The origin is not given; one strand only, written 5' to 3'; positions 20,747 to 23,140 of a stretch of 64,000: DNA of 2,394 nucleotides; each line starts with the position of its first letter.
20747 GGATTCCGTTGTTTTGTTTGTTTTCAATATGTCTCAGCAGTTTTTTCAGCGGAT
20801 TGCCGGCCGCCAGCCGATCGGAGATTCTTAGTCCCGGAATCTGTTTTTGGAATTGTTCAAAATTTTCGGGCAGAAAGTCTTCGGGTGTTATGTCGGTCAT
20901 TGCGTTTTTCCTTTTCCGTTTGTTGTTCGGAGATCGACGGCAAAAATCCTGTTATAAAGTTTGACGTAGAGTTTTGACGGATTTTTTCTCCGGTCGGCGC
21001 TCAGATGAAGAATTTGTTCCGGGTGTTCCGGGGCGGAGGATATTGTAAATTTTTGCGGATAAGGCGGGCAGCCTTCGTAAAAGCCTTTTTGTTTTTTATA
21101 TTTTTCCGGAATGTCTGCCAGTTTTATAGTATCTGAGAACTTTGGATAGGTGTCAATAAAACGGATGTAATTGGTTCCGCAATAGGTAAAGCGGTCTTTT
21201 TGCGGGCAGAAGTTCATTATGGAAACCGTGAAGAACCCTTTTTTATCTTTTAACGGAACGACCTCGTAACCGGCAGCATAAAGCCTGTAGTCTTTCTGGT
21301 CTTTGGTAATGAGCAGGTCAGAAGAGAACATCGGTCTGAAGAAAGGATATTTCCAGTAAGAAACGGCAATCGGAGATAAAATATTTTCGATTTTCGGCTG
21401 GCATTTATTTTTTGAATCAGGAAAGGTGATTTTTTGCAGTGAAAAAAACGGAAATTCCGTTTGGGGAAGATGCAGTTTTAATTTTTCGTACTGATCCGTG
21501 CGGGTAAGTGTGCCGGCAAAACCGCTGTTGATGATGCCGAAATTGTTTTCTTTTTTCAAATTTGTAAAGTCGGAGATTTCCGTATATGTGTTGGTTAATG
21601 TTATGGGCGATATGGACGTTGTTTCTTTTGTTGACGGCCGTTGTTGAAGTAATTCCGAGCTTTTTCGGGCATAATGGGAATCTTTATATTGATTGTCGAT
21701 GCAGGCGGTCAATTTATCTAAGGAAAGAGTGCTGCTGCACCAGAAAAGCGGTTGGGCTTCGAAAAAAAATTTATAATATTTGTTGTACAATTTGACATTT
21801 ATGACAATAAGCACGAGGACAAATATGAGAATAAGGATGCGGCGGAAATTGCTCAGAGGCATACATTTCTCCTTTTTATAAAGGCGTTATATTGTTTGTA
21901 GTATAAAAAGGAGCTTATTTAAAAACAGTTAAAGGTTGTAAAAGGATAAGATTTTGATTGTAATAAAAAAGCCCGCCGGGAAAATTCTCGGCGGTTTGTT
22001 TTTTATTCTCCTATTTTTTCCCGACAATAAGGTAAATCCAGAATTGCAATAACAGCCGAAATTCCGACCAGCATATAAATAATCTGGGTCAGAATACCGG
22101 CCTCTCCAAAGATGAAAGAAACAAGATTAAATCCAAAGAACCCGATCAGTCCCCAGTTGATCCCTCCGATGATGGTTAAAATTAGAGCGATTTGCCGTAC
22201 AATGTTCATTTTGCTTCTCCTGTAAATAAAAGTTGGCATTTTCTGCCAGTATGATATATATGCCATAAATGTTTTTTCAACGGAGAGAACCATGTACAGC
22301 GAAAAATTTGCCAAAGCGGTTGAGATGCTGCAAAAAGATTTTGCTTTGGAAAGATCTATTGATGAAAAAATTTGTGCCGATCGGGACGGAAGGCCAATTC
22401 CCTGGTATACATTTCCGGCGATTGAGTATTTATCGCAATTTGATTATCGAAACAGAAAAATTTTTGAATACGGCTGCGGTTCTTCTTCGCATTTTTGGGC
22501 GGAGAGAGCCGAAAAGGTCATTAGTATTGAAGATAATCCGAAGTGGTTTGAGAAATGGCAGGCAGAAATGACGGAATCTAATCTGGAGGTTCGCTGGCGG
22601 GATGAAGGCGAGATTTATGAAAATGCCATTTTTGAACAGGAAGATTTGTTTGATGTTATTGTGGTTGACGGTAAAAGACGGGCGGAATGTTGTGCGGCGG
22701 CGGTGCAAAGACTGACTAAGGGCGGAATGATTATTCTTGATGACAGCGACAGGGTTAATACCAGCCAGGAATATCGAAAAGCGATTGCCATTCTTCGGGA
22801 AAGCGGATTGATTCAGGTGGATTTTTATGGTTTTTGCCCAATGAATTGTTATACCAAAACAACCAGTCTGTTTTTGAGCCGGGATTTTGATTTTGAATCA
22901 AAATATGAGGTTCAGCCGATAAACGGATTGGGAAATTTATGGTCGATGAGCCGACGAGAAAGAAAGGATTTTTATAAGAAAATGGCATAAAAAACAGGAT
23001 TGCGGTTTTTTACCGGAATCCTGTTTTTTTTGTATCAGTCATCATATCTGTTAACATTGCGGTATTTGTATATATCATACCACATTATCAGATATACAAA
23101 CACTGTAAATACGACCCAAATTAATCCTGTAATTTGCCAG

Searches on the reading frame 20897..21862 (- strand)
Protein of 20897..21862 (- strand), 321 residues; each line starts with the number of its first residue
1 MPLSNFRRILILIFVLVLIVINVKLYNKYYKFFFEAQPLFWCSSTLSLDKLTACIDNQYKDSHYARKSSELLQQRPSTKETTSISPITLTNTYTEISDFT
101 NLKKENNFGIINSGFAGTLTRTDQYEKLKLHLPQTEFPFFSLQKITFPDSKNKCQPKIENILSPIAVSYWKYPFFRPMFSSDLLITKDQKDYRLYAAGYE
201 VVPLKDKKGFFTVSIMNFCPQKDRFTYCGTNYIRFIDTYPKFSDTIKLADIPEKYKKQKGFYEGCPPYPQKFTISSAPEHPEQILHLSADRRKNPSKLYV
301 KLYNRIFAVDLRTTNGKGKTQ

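Call 3: search_protein_families(library=pfam, proteins=[window:20897-21862:-], max_evalue=1)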
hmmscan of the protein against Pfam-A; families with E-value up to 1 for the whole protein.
window:20897-21862:- (321 aa): 0 families

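Call 4: search_protein_families(library=ncbifam, proteins=[window:20897-21862:-], max_evalue=1)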
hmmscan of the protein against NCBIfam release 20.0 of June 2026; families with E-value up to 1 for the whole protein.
window:20897-21862:- (321 aa): 0 families

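Call 6: find_homologous_proteins(query=window:20897-21862:-, max_evalue=0.01)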
Query window:20897-21862:- (321 aa): 2 proteins with E <= 0.01 among 1217 candidates.
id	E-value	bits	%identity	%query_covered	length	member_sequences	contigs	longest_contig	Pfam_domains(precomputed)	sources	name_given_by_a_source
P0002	5.8e-214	727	99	100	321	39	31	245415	-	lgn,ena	-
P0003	2.1e-109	384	52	99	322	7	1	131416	-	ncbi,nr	ncbi:MAG: hypothetical protein J6L86_08350 [Alphaproteobacteria bacterium]|nr:hypothetical protein [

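Call 7: find_encoding_contigs(protein=P0003, flank=8000, max_places=4)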
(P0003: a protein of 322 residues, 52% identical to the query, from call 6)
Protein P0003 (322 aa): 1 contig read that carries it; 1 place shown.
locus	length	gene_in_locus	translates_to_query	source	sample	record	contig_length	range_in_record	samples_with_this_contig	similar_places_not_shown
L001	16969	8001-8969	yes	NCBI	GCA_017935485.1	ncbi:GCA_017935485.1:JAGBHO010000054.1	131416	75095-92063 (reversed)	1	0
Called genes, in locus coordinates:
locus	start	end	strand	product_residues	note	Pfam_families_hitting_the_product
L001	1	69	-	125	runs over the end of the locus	-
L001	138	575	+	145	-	PF03692:CxxCxxCC (weak)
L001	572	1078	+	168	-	-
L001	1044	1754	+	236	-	PF01863:YgjP-like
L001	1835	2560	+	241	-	PF01027:Bax1-I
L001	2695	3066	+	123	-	PF04956:TrbC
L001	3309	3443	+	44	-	PF00468:Ribosomal_L34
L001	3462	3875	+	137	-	PF00825:Ribonuclease_P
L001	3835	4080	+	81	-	PF01809:YidD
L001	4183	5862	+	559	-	PF14849:YidC_periplas, PF02096:60KD_IMP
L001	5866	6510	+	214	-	PF03193:RsgA_GTPase (faint), PF00350:Dynamin_N (faint), PF01926:MMR_HSR1, PF02421:FeoB_N, PF00009:GTP_EFTU (weak)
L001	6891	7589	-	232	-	-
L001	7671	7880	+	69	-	PF04070:DUF378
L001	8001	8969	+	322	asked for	-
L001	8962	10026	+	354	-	-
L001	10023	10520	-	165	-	PF09835:DUF2062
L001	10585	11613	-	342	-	PF06144:DNA_pol3_delta (faint), PF21694:DNA_pol3_delta_C (weak)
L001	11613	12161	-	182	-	PF04390:LptE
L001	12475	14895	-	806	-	PF00133:tRNA-synt_1, PF01406:tRNA-synt_1e (faint), PF09334:tRNA-synt_1g, PF13603:tRNA-synt_1_2, PF00133:tRNA-synt_1, PF09334:tRNA-synt_1g (weak), PF08264:Anticodon_1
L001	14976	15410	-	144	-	PF12100:DUF3576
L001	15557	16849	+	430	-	PF01029:NusB, PF01189:Methyltr_RsmB-F, PF01728:FtsJ (weak), PF13847:Methyltransf_31, PF13649:Methyltransf_25 (weak)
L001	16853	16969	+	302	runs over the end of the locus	PF08546:ApbA_C (weak)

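Call 8: find_encoding_contigs(protein=P0002, flank=8000, max_places=6)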
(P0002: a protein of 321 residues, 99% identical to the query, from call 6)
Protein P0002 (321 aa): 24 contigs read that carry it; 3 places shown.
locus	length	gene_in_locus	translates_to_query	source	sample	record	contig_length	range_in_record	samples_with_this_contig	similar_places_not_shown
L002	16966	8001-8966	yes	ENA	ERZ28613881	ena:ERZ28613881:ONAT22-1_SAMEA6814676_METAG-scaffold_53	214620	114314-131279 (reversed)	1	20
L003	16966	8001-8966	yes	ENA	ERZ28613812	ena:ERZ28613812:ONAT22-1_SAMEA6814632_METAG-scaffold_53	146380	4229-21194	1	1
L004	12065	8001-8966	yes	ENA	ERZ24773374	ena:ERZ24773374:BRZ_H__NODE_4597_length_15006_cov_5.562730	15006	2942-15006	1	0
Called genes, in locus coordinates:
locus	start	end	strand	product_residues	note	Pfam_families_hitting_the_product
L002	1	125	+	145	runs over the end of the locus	PF03692:CxxCxxCC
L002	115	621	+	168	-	-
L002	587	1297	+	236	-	PF01863:YgjP-like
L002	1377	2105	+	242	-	PF01027:Bax1-I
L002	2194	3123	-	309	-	PF00561:Abhydrolase_1, PF12697:Abhydrolase_6, PF12146:Hydrolase_4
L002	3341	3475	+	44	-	PF00468:Ribosomal_L34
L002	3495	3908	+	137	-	PF00825:Ribonuclease_P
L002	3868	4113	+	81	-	PF01809:YidD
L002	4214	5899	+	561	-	PF14849:YidC_periplas, PF02096:60KD_IMP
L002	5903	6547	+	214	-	PF03193:RsgA_GTPase (faint), PF00009:GTP_EFTU (faint), PF00350:Dynamin_N (faint), PF01926:MMR_HSR1, PF02421:FeoB_N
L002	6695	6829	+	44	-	-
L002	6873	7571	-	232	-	-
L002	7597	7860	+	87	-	PF04070:DUF378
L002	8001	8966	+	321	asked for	-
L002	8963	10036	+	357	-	-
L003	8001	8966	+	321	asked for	-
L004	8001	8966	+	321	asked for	-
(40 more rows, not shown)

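Call 29: find_related_loci(query=A6, collection=metagenome_contigs, flank=8000)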
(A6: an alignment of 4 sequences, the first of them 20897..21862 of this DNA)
Query A6 (321 aa) in metagenome_contigs; peptide patterns used: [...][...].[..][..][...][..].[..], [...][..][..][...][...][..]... (x = any residue, [..] = any of these).
600 stretches matched a pattern, but none encodes a relative of the query by tblastn (E <= 1e-3).

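Call 37: search_solved_structures(query=A6, max_evalue=10)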
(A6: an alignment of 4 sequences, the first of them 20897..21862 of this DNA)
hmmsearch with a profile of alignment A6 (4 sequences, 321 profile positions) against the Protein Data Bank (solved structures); distinct sequences matched with E-value up to 10: 0.

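Call 39: search_protein_families(library=padloc, proteins=[window:20897-21862:-], max_evalue=1)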
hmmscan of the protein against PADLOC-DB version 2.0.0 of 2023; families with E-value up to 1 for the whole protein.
window:20897-21862:- (321 aa): 0 families

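Call 40: search_protein_families(library=phrogs, proteins=[window:20897-21862:-], max_evalue=1)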
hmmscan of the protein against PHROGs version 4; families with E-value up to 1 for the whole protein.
window:20897-21862:- (321 aa): 0 families

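Call 42: predict_structure(alignment_id=A7)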
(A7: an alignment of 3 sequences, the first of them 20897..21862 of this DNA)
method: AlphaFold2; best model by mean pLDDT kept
length: 321 residues; sequences in the alignment: 3
mean_pLDDT: 37.1   pTM: 0.28
mean pLDDT of the five models: 37.1, 34.7, 34.3, 33.9, 31.6
residues with pLDDT >= 90: 0; 70-90: 18; 50-70: 14; < 50: 289
segments of 3 or more residues with pLDDT < 50: 27-56, 61-149, 152-210, 216-321
pLDDT, mean of each block of 10 residues (from residue 1): 69 85 58 34 39 45 41 30 23 22 21 29 36 37 47 43 26 27 39 38 42 46 36 40 25 29 33 26 26 34 30 33 25
secondary structure, 60 per line:
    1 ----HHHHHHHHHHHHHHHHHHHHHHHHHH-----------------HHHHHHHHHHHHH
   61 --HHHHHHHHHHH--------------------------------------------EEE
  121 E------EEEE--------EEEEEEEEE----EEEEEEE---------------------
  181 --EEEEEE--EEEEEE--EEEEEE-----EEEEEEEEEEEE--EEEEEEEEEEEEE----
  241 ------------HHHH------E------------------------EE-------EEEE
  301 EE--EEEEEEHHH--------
elements in order: H5-30 H48-60 H63-73 E118-121 E128-131 E140-148 E153-159 E183-188 E191-196 E199-204 E210-221 E224-236 H253-256 E297-302 E305-310

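Call 54: search_protein_families(library=pfam, alignment_id=A8, max_evalue=5)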
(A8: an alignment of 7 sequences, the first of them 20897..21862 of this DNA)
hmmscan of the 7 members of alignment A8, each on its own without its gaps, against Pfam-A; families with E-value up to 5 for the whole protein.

A. member 1, window:20897-21862:- (321 aa): 0 families

B. families by the number of members that match (of 7 scanned): 3 families
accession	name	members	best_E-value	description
PF03478.24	Beta-prop_KIB1-4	1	0.044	KIB1-4 beta-propeller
PF08537.15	NBP1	1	0.07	Fungal Nap binding protein NBP1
PF02719.21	Polysacc_synt_2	1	0.27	Polysaccharide biosynthesis protein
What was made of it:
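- On Toxin-immunity / polymorphic toxin system: p321 and all neighbours lack any toxin or delivery domain in Pfam, NCBIfam and PADLOC (calls 3, 4, 39, 54).
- p321 has no recognisable toxin or delivery domain (no PAAR, Rhs, LXG, MIX or CdiA-type region), and no secretion system lies nearby (calls 3, 4, 39, 54).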

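Call 66: search_solved_structures(query=A8, max_evalue=10)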
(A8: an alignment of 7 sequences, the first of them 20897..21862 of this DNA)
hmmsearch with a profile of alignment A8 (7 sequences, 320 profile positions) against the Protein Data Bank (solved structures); distinct sequences matched with E-value up to 10: 0.
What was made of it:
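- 20897..21862 (-): p321: 321-aa bitopic protein. It has an N-terminal signal anchor (about residues 8-27, preceded by RR) and a ~290-aa beta-rich periplasmic domain. Four cysteines are invariant (C42, C54, C154, C265). C219 and C228 are conserved except in one lineage, where both are replaced together. No family match (calls 3, 4, 39, 40, 54, 66).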

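Call 75: find_related_loci(query=A8, collection=viral_contigs, flank=6000)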
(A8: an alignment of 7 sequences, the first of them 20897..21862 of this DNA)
Query A8 (321 aa) in viral_contigs; peptide patterns used: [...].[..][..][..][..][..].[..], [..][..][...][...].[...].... (x = any residue, [..] = any of these).
142 stretches matched a pattern, but none encodes a relative of the query by tblastn (E <= 1e-3).

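Call 88: fold_search(model_id=the predicted structure, library=pdb)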
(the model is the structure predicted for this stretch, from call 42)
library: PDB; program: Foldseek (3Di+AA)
matches with E <= 10: 394; with E <= 0.001: 0
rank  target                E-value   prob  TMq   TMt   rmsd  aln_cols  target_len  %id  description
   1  9n73_LT               3.8e-01  0.09  0.10  0.05  17.1       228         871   10  SSU processome maturation and disassembly, State G (released 2025-10-29)
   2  5ngv_L                5.7e-01  0.15  0.15  0.32   9.5       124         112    7  CRYSTAL STRUCTURE OF THE Activin receptor type-2B LIGAND BINDING DOMAIN IN COMPLEX WITH BIMAGRUMAB FV, ORTHORHOMBIC CR (released 2017-11-15)
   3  6xkr_P                5.7e-01  0.14  0.16  0.35   9.1       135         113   11  Structure of Sasanlimab Fab in complex with PD-1 (released 2020-09-09)
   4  4myp_A                5.7e-01  0.13  0.13  0.28  11.7       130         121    6  Structure of the central NEAT domain, N2, of the listerial Hbp2 protein complexed with heme (released 2014-10-22)
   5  9n77_LT               6.0e-01  0.08  0.10  0.05  17.3       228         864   11  SSU processome maturation and disassembly, State K (released 2025-11-05)
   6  4f8p_A                6.0e-01  0.06  0.12  0.20  15.6       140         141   14  X-ray structure of PsaA from Yersinia pestis, in complex with galactose (released 2013-05-22)
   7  5ln4_A                6.4e-01  0.08  0.13  0.26  15.6       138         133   14  Crystal structure of self-complemented PsaA, the major subunit of pH 6 antigen from Yersinia pests, in complex with ch (released 2016-08-24)
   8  2dmk_MODEL_1_A        6.4e-01  0.08  0.13  0.24  14.1       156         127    8  The solution structure of the FN3 domain of human Midline 2 protein (released 2006-10-22)
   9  9n6v_LT               6.7e-01  0.07  0.10  0.05  17.4       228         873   11  SSU processome maturation and disassembly, State A (released 2025-11-05)
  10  4lxo_A                7.1e-01  0.18  0.17  0.26   6.1       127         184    8  Crystal structure of 9,10Fn3-elegantin chimera (released 2014-08-06)
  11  1p9m_C                7.1e-01  0.12  0.16  0.22   8.7       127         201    7  Crystal structure of the hexameric human IL-6/IL-6 alpha receptor/gp130 complex (released 2003-07-01)
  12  7jl0_B                7.6e-01  0.05  0.10  0.16  17.4       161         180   10  Cryo-EM structure of MDA5-dsRNA in complex with TRIM65 PSpry domain (Monomer) (released 2020-12-09)
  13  7our_C                8.0e-01  0.06  0.11  0.21  13.8       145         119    8  Wilavidin apo form (P1 form) (released 2021-11-17)
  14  4f8o_A                8.0e-01  0.05  0.12  0.22  15.7       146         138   15  X-ray structure of PsaA from Yersinia pestis, in complex with lactose and AEBSF (released 2013-05-22)
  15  7jl4_B                8.0e-01  0.05  0.11  0.17  16.6       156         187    9  Crystal structure of TRIM65 PSpry domain (released 2020-12-09)
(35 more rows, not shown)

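Call 106: search_dna_similar(query=window:20897-21862:-, collection=plasmids, mode=protein, max_evalue=0.01, max_rows=10)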
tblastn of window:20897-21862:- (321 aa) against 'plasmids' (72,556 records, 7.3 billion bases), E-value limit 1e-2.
No match.

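Call 108: search_dna_similar(query=window:20897-21862:-, collection=phages, mode=protein, max_evalue=0.01, max_rows=10)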
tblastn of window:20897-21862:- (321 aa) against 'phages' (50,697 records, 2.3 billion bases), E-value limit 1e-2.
No match.

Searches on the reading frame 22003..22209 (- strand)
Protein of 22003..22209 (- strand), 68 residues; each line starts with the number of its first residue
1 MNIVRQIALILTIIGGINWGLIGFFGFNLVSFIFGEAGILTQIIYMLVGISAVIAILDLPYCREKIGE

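Call 3: search_protein_families(library=pfam, proteins=[window:22003-22209:-], max_evalue=1)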
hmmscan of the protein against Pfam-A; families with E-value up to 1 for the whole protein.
window:22003-22209:- (68 aa): 2 families
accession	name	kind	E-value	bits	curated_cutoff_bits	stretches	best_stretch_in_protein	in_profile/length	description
PF04070.17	DUF378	-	1.1e-21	76.9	25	1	3-57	2-57/60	Domain of unknown function (DUF378)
PF17555.7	TssN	-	0.42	10.4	30.3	1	9-56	34-79/274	Type VI secretion system, TssN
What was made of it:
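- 22003..22209 (-): DUF378 small membrane protein (68 aa). It is a conserved neighbour and not part of the variable pair. Pfam PF04070, E=1e-21, 76.9 bits against a cutoff of 25 (call 3).
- Checked: The 68-aa DUF378 gene lies at 22003-22209(-) (Pfam PF04070, E=1e-21, call 3).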

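Call 4: search_protein_families(library=ncbifam, proteins=[window:22003-22209:-], max_evalue=1)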
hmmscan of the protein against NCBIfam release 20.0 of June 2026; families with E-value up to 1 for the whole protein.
window:22003-22209:- (68 aa): 2 families
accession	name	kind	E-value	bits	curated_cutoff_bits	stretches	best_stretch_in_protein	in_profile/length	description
NF008742.0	PRK11770.1-4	equivalog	0.011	15.7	155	1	27-63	8-42/147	YccF domain-containing protein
NF009136.0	PRK12489.1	subfamily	0.54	8.9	396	1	7-56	12-61/444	anaerobic C4-dicarboxylate transporter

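Call 39: search_protein_families(library=padloc, proteins=[window:22003-22209:-], max_evalue=1)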
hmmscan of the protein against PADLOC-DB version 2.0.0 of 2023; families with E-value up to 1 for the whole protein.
window:22003-22209:- (68 aa): 1 family
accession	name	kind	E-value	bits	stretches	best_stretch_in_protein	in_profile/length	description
PDLC01182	CARF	-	0.039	11.5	1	21-63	119-159/245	CARF+PIN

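Call 40: search_protein_families(library=phrogs, proteins=[window:22003-22209:-], max_evalue=1)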
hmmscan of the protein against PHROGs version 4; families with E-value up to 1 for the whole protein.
window:22003-22209:- (68 aa): 2 families
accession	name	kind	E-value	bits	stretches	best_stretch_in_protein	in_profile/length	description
phrog_36131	-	unknown function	4.3e-06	28.2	1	6-58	13-67/87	-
phrog_20375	-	unknown function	0.15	13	1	2-28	4-29/54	-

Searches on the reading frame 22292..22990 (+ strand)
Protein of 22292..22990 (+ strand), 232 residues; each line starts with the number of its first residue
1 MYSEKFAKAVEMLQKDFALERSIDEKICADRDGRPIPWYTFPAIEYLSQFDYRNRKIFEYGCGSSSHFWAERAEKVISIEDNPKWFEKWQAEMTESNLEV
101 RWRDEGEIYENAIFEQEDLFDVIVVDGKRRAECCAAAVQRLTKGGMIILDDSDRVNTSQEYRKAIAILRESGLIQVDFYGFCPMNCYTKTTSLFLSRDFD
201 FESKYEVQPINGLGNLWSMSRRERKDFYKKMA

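Call 3: search_protein_families(library=pfam, proteins=[window:22292-22990:+], max_evalue=1)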
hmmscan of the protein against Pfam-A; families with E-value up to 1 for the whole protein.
window:22292-22990:+ (232 aa): 1 family
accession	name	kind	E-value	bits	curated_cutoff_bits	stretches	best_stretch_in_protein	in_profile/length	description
PF13578.12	Methyltransf_24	-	0.0013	20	26.3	1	59-151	2-104/105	Methyltransferase domain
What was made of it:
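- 22292..22990 (+): 232-aa Rossmann-type methyltransferase-like protein with a motif-I-like EYGCGSS. It is divergent from DUF378 and is a conserved neighbour, not part of the variable pair. Methyltransf_24 E=1.3e-3, 20 bits, below the 26.3 cutoff (call 3).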

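Call 4: search_protein_families(library=ncbifam, proteins=[window:22292-22990:+], max_evalue=1)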
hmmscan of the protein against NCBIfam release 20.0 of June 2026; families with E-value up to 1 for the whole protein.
window:22292-22990:+ (232 aa): 2 families
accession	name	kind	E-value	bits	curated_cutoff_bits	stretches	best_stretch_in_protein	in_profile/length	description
NF043040.1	corrin_prot_MT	hypoth_equivalog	0.012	15.1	180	1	51-151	39-149/216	corrinoid protein-associated methyltransferase CpaM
TIGR01444.1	fkbM_fam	subfamily_domain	0.058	13.8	37.7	1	63-131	10-75/143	FkbM family methyltransferase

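Call 36: search_solved_structures(query=window:22292-22990:+, max_evalue=1)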
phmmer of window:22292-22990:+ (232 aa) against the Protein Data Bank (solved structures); distinct sequences matched with E-value up to 1: 2.
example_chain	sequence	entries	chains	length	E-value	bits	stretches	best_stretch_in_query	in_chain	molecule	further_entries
3cvo_A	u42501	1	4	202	0.0047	19.3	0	100-154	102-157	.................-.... protein of unknown function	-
3tr6_A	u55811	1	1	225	0.4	13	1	147-177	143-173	O-methyltransferase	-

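Call 39: search_protein_families(library=padloc, proteins=[window:22292-22990:+], max_evalue=1)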
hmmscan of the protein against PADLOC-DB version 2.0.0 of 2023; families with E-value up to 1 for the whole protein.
window:22292-22990:+ (232 aa): 2 families
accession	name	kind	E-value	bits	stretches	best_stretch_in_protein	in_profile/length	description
PDLC04134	mad2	-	0.00018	18.5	1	61-179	301-424/492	mads_2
PDLC03850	LmuA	-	0.03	10.7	1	105-165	490-553/604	-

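Call 40: search_protein_families(library=phrogs, proteins=[window:22292-22990:+], max_evalue=1)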
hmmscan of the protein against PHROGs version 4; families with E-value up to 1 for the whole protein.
window:22292-22990:+ (232 aa): 1 family
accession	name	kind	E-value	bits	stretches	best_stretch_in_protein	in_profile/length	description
phrog_27021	-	unknown function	0.016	15.7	1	29-149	65-183/223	-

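Call 92: search_solved_structures(query=A11, max_evalue=1, show_alignments=1)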
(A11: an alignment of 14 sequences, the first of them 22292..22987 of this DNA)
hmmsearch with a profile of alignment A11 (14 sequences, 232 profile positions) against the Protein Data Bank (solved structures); distinct sequences matched with E-value up to 1: 4.
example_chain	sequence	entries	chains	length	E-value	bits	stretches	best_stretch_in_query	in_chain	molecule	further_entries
3cvo_A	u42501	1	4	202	0.0059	19.2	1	39-151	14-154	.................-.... protein of unknown function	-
1vbf_A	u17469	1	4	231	0.017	17.7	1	49-149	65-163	231aa long hypothetical protein-L-isoaspartate O-methyltransferase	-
2l69_A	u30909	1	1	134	0.27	13.7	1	80-163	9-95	Rossmann 2x3 fold protein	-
9wat_A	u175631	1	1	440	0.42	13.1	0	189-219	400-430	Cytochrome P450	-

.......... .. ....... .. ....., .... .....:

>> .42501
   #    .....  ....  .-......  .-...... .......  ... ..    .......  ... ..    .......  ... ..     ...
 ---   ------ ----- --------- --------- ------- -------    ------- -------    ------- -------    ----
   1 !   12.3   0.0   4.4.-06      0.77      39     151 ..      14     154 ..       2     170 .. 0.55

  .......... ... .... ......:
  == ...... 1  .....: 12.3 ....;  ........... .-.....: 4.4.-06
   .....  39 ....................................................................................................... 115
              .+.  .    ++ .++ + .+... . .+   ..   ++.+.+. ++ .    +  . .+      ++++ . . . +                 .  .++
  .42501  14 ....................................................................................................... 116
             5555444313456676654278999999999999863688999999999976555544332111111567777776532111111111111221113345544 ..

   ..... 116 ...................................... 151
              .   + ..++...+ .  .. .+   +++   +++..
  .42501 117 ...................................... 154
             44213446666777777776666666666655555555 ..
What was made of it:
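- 22292..22990 (+): A 14-sequence profile hits 3cvo (E=0.006) and 1vbf (E=0.017) (call 92).
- On Class I SAM-dependent methyltransferase, neighbouring 232-aa gene: A 14-sequence profile against PDB hits 3cvo (E=0.006) and 1vbf PIMT (E=0.017) (call 92).
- Closest known: DUF378. Same: It also gives weak profile matches to the Rossmann methyltransferase folds 3cvo and 1vbf (calls 3, 92).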
